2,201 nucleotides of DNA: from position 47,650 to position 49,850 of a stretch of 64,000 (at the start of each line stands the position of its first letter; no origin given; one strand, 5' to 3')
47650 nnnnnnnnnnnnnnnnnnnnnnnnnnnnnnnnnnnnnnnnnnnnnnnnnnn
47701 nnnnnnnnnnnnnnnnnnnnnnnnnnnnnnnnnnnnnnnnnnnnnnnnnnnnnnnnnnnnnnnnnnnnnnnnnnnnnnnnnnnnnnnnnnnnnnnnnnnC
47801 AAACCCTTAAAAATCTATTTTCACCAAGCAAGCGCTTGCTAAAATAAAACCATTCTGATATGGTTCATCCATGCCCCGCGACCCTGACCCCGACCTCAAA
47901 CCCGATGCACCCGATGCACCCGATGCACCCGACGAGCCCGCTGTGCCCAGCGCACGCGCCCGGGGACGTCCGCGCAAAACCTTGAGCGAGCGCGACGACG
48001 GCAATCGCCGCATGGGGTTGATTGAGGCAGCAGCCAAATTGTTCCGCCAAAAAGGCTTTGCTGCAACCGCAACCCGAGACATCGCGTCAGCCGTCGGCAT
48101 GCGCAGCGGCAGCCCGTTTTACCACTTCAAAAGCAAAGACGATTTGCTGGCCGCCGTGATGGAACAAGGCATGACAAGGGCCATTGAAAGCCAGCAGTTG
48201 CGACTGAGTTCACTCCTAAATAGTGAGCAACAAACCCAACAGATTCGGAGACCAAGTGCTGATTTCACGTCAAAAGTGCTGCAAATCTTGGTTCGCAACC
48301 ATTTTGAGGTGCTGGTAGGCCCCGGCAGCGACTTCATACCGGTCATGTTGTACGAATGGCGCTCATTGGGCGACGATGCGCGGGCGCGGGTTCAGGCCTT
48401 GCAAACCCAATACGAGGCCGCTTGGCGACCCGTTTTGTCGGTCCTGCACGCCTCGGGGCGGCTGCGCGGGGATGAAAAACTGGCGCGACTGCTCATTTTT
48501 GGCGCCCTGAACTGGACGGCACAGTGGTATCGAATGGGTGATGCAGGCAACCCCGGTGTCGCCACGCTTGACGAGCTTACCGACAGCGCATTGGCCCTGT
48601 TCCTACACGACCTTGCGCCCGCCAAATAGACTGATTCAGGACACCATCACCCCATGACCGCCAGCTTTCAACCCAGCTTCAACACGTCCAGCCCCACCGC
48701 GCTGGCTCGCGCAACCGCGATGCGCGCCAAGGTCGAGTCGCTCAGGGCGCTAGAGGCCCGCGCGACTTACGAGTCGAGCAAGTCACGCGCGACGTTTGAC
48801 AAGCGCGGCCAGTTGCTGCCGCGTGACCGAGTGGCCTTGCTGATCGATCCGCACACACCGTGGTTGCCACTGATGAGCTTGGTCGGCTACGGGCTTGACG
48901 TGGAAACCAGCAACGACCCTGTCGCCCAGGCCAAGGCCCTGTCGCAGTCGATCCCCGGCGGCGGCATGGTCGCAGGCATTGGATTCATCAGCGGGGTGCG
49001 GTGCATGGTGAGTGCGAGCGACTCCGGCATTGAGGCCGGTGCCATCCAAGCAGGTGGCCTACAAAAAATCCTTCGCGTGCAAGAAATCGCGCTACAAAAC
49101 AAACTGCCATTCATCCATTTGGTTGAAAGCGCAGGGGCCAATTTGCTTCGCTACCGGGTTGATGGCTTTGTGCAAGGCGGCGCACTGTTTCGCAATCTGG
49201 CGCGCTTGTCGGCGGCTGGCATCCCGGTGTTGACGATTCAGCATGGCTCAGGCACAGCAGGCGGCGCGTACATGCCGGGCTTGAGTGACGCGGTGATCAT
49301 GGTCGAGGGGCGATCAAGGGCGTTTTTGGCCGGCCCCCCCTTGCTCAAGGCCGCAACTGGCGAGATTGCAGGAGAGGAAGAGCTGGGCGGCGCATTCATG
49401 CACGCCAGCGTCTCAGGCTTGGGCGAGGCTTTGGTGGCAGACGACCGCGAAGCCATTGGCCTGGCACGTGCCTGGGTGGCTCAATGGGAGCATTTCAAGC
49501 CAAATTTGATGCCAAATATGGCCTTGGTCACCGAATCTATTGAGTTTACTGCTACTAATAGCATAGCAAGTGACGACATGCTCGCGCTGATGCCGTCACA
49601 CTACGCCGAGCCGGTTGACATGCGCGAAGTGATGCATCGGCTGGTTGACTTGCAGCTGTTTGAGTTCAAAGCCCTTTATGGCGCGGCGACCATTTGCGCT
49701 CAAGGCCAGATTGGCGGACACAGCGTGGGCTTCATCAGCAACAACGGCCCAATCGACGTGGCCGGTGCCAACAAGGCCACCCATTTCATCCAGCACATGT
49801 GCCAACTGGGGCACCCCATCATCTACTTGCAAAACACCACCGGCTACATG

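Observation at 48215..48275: Family-A repeat exonised in frame inside a TetR regulator, with stop-removing substitutions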

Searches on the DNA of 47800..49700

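Call 64: search_rna_families(source=window, start=47800, end=49700, threshold=evalue, max_evalue=1)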
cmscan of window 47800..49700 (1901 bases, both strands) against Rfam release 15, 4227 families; matches with E-value up to 1: 0.
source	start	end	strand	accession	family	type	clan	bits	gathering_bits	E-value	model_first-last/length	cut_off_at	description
